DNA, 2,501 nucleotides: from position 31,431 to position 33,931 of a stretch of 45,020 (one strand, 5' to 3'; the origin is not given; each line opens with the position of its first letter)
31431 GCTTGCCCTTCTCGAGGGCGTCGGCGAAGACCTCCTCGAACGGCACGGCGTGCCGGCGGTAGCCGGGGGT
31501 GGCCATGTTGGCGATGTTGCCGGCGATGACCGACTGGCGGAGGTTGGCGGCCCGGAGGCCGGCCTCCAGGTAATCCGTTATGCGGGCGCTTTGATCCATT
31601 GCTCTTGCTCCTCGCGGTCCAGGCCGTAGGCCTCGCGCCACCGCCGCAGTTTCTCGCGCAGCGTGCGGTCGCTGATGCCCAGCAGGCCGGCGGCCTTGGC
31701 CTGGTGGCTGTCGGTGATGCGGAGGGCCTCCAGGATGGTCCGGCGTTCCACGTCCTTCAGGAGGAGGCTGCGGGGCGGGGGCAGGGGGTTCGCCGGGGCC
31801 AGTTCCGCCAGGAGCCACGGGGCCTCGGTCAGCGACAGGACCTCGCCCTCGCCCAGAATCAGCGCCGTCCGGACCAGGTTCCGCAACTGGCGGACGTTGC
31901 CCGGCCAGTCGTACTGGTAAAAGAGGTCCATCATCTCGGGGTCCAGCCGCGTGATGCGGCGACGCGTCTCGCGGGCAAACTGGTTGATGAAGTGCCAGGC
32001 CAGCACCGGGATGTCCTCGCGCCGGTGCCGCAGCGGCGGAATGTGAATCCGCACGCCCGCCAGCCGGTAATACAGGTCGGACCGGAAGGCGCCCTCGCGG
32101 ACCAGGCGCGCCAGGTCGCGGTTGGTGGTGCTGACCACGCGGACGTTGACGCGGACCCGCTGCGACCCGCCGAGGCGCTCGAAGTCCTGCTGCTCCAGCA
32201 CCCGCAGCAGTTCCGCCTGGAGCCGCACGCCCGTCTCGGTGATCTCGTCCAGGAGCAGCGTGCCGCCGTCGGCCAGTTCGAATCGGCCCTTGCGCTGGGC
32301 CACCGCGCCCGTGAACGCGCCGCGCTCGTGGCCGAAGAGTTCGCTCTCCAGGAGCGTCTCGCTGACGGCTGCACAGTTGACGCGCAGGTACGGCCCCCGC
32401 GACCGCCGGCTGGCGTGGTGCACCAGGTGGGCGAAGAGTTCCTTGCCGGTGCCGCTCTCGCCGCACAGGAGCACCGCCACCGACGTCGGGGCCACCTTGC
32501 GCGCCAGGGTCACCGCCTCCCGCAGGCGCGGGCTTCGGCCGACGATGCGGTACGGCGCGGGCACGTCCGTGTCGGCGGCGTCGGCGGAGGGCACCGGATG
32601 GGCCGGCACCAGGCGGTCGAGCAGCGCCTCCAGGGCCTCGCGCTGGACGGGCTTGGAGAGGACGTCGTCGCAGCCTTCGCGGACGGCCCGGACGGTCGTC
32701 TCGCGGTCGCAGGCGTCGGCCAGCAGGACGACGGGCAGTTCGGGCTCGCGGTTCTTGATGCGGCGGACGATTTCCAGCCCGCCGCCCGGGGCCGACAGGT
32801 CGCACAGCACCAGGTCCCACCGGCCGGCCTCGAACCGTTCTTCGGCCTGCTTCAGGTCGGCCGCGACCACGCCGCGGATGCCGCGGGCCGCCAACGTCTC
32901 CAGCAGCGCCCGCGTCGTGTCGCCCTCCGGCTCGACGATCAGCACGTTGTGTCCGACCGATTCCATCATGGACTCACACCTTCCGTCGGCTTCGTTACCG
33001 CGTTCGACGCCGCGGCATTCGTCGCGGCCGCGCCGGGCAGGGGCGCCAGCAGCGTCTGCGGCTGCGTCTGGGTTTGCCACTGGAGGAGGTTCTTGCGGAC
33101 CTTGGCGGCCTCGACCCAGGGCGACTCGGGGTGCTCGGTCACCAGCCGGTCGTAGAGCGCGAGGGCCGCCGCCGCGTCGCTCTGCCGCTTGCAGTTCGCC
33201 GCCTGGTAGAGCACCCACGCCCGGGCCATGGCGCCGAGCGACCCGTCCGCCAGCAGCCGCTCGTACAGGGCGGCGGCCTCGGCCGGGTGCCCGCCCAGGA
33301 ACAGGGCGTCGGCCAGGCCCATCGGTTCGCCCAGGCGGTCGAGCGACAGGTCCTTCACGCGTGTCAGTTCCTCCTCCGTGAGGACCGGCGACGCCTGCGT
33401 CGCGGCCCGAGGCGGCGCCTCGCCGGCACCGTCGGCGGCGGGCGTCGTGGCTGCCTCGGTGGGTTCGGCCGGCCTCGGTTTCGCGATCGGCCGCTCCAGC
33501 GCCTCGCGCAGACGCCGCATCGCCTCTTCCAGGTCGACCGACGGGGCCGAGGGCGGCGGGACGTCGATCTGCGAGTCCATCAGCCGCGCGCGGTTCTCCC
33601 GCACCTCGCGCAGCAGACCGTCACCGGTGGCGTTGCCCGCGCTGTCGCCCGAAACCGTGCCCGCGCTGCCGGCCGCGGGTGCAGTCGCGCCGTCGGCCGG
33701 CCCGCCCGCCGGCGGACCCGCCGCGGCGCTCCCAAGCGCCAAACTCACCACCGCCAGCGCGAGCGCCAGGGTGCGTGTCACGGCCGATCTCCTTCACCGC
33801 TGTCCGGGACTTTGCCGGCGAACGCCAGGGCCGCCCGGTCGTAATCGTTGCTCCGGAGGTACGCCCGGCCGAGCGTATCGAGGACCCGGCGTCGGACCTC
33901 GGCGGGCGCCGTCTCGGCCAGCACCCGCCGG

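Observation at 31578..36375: Sigma-54 flgB operon opens with a TM-anchored 834-aa TPR protein, a secreted TPR protein and a kinase-less NtrC-type regulator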

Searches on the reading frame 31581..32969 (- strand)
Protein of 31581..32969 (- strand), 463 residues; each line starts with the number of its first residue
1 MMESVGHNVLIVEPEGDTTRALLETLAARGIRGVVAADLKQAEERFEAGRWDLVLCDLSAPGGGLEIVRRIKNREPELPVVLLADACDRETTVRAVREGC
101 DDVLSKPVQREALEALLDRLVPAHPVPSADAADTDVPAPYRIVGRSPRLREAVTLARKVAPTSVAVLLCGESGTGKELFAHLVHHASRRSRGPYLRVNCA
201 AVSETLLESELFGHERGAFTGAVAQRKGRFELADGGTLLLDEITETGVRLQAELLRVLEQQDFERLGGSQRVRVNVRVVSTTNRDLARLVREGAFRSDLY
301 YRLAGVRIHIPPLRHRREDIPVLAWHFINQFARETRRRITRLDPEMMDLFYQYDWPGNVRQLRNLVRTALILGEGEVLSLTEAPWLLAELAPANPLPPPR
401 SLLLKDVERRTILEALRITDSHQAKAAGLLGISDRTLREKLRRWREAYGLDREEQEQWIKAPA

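Call 3: search_protein_families(library=pfam, proteins=[window:31581-32969:-], max_evalue=0.1)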
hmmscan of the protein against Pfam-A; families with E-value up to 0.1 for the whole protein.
window:31581-32969:- (463 aa): 13 families
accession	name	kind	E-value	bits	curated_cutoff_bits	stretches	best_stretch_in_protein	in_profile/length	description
PF00158.32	Sigma54_activat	-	3.8e-66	222.3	20.2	1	142-308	1-167/168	Sigma-54 interaction domain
PF25601.1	AAA_lid_14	-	2.5e-23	82.1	27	1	314-384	1-71/87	AAA+ ATPase lid domain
PF14532.12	Sigma54_activ_2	-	1.3e-18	68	25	1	144-313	2-138/138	Sigma-54 interaction domain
PF00072.30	Response_reg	-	4.8e-16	59.3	30.2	1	9-117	1-110/111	Response regulator receiver domain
PF02954.25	HTH_8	-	7.2e-09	35.7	22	1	404-444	2-42/42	Bacterial regulatory protein, Fis family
PF07728.20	AAA_5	-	7.7e-08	32.9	22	1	166-284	2-123/139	AAA domain (dynein-related subfamily)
PF00493.29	MCM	-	0.00042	19.9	23.3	1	162-262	56-149/224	MCM P-loop domain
PF13556.12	HTH_30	-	0.00069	19.8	27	1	413-458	5-50/59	PucR C-terminal helix-turn-helix domain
PF00004.35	AAA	-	0.00086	20.2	21.2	1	166-284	1-110/131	ATPase family associated with various cellular activities (AAA)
PF13518.12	HTH_28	-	0.011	16.3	25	1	409-451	2-42/52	Helix-turn-helix domain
PF13384.12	HTH_23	-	0.015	15.5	24.6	1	406-451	4-47/50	Homeodomain-like domain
PF13191.12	AAA_16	-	0.024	15.6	32.6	1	142-218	2-85/167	AAA ATPase domain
PF01078.27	Mg_chelatase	-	0.025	14.4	20.3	0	221-262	93-134/207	Magnesium chelatase, subunit ChlI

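Call 4: search_protein_families(library=ncbifam, proteins=[window:31581-32969:-], max_evalue=0.1)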
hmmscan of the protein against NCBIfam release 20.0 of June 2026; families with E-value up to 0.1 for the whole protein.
window:31581-32969:- (463 aa): 100 families (the best 25 are shown)
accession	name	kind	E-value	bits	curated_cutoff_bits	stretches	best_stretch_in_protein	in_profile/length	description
NF008469.0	PRK11361.1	equivalog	1.1e-111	373.8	714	1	7-443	5-453/461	acetoacetate metabolism transcriptional regulator AtoC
TIGR01818.1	ntrC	equivalog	2.9e-109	365.9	558.6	2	20-388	11-382/463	nitrogen regulation protein NR(I)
TIGR01817.1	nifA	equivalog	2e-104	350.3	528.85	1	141-377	197-432/534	nif-specific transcriptional activator NifA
NF007689.0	PRK10365.1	equivalog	8e-100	334.7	760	1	18-443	17-441/441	sigma-54-dependent response regulator transcription factor ZraR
NF050807.1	TransRegFlbDCaul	equivalog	4.9e-98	328.9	750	2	28-378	22-356/454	sigma-54-dependent transcriptional regulator FlbD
TIGR02915.1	PEP_resp_reg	equivalog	1.3e-96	324.2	502.6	1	10-443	2-441/445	PEP-CTERM-box response regulator transcription factor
NF041552.1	TF_PrdR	equivalog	1.9e-95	320.4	795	1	141-443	268-575/577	sigma-54 dependent transcriptional regulator PrdR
NF041946.1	LuxO_transreg_Vib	equivalog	5.8e-92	308.9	800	2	34-385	24-378/463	quorum-sensing sigma-54 dependent transcriptional regulator LuxO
NF008176.1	PRK10923.1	equivalog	2.9e-90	303.1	620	1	9-379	6-377/469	nitrogen regulation protein NR(I)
NF038308.1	RNA_repair_RtcR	equivalog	3.2e-88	296.9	650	1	141-455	181-527/530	RNA repair transcriptional activator RtcR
NF051870.1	NAssimRespRegNtrX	equivalog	3.1e-87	293.3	600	1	7-389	2-384/452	nitrogen assimilation response regulator NtrX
NF003451.0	PRK05022.1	equivalog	3.9e-85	286.5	476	1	138-373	188-423/512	nitric oxide reductase transcriptional regulator NorR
TIGR02974.1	phageshock_pspF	equivalog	1.7e-84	283.9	443.55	1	142-370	1-230/336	phage shock protein operon transcriptional activator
NF011695.0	PRK15115.1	equivalog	1.5e-83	281.1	763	1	4-431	4-423/445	two-component system response regulator GlrR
NF049963.1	RespRegFlgRCampy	domain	1.6e-82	277.7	750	1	51-444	45-427/429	fla regulon two-component system response regulator FlgR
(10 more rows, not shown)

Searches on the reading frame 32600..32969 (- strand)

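Call 21: search_solved_structures(query=window:32600-32969:-, max_evalue=0.001, show_alignments=4)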
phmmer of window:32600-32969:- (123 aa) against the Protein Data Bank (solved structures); distinct sequences matched with E-value up to 0.001: 161 (the best 60 are shown).
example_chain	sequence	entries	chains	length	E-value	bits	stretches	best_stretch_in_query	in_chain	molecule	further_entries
5uic_A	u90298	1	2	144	1.1e-11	48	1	8-116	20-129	Two-component response regulator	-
3eod_A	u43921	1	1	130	4.5e-11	46.1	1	5-109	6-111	Protein hnr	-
7l9c_A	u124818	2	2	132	4.7e-11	46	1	5-109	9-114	Regulator of RpoS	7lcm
8uuz_A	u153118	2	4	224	8.9e-11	45.1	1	8-117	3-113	DNA-binding response regulator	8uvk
1zy2_A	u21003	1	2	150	1e-10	44.9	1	8-120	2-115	transcriptional regulator NtrC1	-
8uvx_B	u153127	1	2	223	1.1e-10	44.9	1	9-117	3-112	DNA-binding response regulator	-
9g85_A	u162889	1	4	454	2.1e-10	43.9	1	3-116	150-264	Response regulator PleD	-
2wb4_A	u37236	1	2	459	2.2e-10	43.9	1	3-116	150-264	DIGUANYLATE CYCLASE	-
9g86_A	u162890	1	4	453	2.4e-10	43.7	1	3-116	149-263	Response regulator PleD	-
1w25_A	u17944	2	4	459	2.5e-10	43.7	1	3-116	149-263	STALKED-CELL DIFFERENTIATION CONTROLLING PROTEIN | RESPONSE REGULATOR PLED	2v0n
6z4c_A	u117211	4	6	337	3.5e-10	43.2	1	5-109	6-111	Regulator of RpoS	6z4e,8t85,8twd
4l4u_A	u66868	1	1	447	4e-10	43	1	8-120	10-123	Transcriptional regulator (NtrC family)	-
1ny5_A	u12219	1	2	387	6.4e-10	42.3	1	8-120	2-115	transcriptional regulator (NtrC family)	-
1b00_A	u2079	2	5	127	1.1e-09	41.5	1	7-116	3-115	PHOSPHATE REGULON TRANSCRIPTIONAL REGULATORY PROTEIN PHOB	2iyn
1zes_A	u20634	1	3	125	1.2e-09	41.4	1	7-116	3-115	Phosphate regulon transcriptional regulatory protein phoB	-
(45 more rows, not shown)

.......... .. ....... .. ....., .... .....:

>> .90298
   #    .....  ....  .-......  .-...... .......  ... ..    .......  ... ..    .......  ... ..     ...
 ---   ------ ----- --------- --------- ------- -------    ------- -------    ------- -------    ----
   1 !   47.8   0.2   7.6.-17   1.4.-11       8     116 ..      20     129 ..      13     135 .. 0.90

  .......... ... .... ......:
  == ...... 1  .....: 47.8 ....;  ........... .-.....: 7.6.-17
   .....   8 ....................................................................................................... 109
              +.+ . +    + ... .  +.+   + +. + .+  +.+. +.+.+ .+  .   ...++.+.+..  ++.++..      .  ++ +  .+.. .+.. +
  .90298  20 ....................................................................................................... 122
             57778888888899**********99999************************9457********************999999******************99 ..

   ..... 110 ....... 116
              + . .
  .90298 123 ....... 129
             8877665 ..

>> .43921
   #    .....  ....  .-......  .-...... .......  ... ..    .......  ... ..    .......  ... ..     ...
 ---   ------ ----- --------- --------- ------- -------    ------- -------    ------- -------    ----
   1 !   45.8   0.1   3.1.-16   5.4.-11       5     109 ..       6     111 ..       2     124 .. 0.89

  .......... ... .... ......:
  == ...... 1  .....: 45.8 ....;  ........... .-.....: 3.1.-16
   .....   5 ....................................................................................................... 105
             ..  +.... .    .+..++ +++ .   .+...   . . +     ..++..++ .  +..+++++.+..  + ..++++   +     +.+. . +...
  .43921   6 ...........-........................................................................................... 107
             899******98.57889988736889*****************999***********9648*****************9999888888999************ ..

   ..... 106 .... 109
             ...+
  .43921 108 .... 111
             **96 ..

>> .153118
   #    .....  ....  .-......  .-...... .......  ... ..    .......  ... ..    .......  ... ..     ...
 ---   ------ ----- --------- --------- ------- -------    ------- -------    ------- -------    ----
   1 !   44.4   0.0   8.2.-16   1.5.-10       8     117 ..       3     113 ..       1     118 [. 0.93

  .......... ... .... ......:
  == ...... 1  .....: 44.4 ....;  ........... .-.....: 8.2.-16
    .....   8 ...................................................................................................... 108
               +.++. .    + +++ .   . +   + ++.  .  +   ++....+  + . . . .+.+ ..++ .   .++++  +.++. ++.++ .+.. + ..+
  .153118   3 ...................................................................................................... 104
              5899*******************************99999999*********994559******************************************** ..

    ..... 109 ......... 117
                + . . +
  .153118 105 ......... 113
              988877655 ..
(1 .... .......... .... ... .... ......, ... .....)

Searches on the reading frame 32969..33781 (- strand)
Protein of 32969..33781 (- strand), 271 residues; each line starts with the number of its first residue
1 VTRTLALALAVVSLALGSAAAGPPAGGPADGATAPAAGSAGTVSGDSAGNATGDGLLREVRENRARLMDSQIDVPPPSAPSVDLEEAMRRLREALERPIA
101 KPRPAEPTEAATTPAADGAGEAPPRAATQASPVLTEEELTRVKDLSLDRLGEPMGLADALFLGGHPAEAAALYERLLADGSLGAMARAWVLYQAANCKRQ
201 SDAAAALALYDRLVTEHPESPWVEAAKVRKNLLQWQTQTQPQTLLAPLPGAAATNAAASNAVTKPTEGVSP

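Call 3: search_protein_families(library=pfam, proteins=[window:32969-33781:-], max_evalue=0.1)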
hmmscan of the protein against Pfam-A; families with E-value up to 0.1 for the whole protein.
window:32969-33781:- (271 aa): 6 families
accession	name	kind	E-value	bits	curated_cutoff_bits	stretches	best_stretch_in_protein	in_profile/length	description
PF13174.12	TPR_6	-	6.2e-06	27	26.3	1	190-220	2-33/33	Tetratricopeptide repeat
PF13432.12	TPR_16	-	0.00057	20.7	32.7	1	156-221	3-65/65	Tetratricopeptide repeat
PF13428.12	TPR_14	-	0.0045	18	23.5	0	192-226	6-40/44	Tetratricopeptide repeat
PF12688.13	TPR_5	-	0.0082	16.8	24.2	1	163-226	14-76/119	Tetratrico peptide repeat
PF14559.12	TPR_19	-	0.06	14.1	25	0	200-225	4-29/68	Tetratricopeptide repeat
PF17177.10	PPR_long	-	0.072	12.9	27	0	192-216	16-40/211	Pentacotripeptide-repeat region of PRORP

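Call 4: search_protein_families(library=ncbifam, proteins=[window:32969-33781:-], max_evalue=0.1)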
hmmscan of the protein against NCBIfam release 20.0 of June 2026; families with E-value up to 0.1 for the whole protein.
window:32969-33781:- (271 aa): 1 family
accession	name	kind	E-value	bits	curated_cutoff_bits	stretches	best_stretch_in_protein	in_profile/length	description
TIGR03302.1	OM_YfiO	subfamily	0.026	14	81.4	1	168-233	106-161/239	outer membrane protein assembly factor BamD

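Call 15: find_homologous_proteins(query=window:32969-33781:-, max_evalue=0.001)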
Query window:32969-33781:- (271 aa): 8 proteins with E <= 0.001 among 8000 candidates.
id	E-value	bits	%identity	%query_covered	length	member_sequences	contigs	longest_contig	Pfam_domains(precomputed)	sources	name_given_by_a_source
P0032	3.6e-162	556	100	100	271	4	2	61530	PF13174.13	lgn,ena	-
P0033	2.1e-93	331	71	80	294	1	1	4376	PF13174.13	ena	-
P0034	2.7e-93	330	71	80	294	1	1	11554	PF13174.13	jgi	-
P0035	2.9e-77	278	68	68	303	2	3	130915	PF13174.13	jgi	-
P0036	8.3e-61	224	55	85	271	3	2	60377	-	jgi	-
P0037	2.3e-51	193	52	69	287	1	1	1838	-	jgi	jgi:hypothetical protein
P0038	2.3e-46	177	49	71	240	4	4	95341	PF13432.13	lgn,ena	-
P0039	1.9e-39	154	47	78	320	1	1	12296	PF13174.13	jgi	-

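Call 36: find_encoding_contigs(protein=P0032, flank=10000, max_places=4)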
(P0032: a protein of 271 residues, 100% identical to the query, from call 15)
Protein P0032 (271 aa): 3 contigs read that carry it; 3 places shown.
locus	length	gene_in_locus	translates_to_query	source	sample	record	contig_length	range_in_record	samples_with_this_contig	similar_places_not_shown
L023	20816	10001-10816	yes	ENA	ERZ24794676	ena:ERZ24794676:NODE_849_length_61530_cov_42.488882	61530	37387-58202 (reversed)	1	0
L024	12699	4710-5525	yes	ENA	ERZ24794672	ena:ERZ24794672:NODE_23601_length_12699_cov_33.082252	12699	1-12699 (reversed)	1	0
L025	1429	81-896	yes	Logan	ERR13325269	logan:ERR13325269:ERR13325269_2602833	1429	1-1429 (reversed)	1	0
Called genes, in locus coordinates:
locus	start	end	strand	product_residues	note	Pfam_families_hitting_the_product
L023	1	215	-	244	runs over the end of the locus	PF22692:LlgE_F_G_D1, PF06429:Flg_bbr_C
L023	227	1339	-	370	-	-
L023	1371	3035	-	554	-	PF00460:Flg_bb_rod (weak), PF22692:LlgE_F_G_D1, PF07559:FlgE_D2, PF06429:Flg_bbr_C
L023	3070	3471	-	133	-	PF03963:FlgD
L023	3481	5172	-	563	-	PF02120:Flg_hook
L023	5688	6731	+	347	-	PF00072:Response_reg (faint), PF00158:Sigma54_activat, PF14532:Sigma54_activ_2, PF07728:AAA_5 (weak)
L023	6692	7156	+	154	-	PF25601:AAA_lid_14, PF02954:HTH_8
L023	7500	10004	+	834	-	PF14559:TPR_19 (faint), PF00515:TPR_1 (faint), PF07719:TPR_2 (faint), PF09976:TPR_21 (faint), PF12895:ANAPC3 (faint), PF13174:TPR_6 (faint), PF13424:TPR_12 (faint), PF13432:TPR_16 (weak), +2 more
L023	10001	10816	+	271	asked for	PF13174:TPR_6 (faint)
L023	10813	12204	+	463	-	PF00072:Response_reg, PF00158:Sigma54_activat, PF14532:Sigma54_activ_2, PF07728:AAA_5, PF25601:AAA_lid_14, PF02954:HTH_8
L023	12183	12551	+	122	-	PF00460:Flg_bb_rod (weak)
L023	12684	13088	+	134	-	PF00460:Flg_bb_rod (weak), PF06429:Flg_bbr_C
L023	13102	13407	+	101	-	PF02049:FliE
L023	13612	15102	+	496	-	PF01514:YscJ_FliF, PF08345:YscJ_FliF_C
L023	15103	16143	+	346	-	PF03448:MgtE_N (faint), PF14842:FliG_N, PF14841:FliG_M, PF01706:FliG_C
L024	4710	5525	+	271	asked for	PF13174:TPR_6 (faint)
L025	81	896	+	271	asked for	PF13174:TPR_6 (faint)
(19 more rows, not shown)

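Call 66: search_solved_structures(query=A2, max_evalue=10)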
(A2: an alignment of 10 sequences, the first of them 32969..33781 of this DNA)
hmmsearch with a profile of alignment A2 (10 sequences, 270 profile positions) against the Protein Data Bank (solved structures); distinct sequences matched with E-value up to 10: 31.
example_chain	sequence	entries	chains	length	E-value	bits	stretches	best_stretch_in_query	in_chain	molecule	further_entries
5i9h_A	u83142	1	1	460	1.5e-07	34.7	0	166-189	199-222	pentatricopeptide repeat protein dPPR-U8G2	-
5i9d_A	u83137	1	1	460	2e-07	34.3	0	163-188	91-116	pentatricopeptide repeat protein dPPR-U8A2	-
5i9f_A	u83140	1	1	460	2.7e-07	33.8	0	163-182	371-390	pentatricopeptide repeat protein dPPR-U10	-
5i9g_C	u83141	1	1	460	2.8e-07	33.8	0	163-188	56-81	pentatricopeptide repeat protein dPPR-U8C2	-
7pnt_Y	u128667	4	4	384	0.0031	20.5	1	39-135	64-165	28S ribosomal protein S31, mitochondrial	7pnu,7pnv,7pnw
3qky_A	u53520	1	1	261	0.024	17.6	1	187-235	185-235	Outer membrane assembly lipoprotein YfiO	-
5efr_A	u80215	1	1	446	0.074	16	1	187-235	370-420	BamA-BamD fusion Protein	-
9g8o_B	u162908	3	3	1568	0.085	15.8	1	147-199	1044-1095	Superkiller complex protein 3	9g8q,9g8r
7qdr_B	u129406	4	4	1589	0.086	15.8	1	147-199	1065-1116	Tetratricopeptide repeat protein 37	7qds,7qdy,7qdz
5iww_D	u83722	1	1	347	0.19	14.7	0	163-188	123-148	PLS9-PPR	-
8bu0_A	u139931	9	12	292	0.26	14.2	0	164-228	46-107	Consensus tetratricopeptide repeat protein | Crystal structure of an 8-repeat consensus TPR superhelix with Zinc. | Monomer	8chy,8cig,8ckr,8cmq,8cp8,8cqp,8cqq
1na0_A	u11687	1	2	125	0.27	14.2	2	163-220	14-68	designed protein CTPR3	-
2fo7_A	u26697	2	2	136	0.27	14.1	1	164-226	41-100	SYNTHETIC CONSENSUS TPR PROTEIN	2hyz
1w3b_A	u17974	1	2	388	0.36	13.7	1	159-229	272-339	UDP-N-ACETYLGLUCOSAMINE--PEPTIDE N-ACETYLGLUCOSAMINYLTRANSFERASE 110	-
6eou_A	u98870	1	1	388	0.36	13.7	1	159-229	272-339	UDP-N-acetylglucosamine--peptide N-acetylglucosaminyltransferase 110 kDa subunit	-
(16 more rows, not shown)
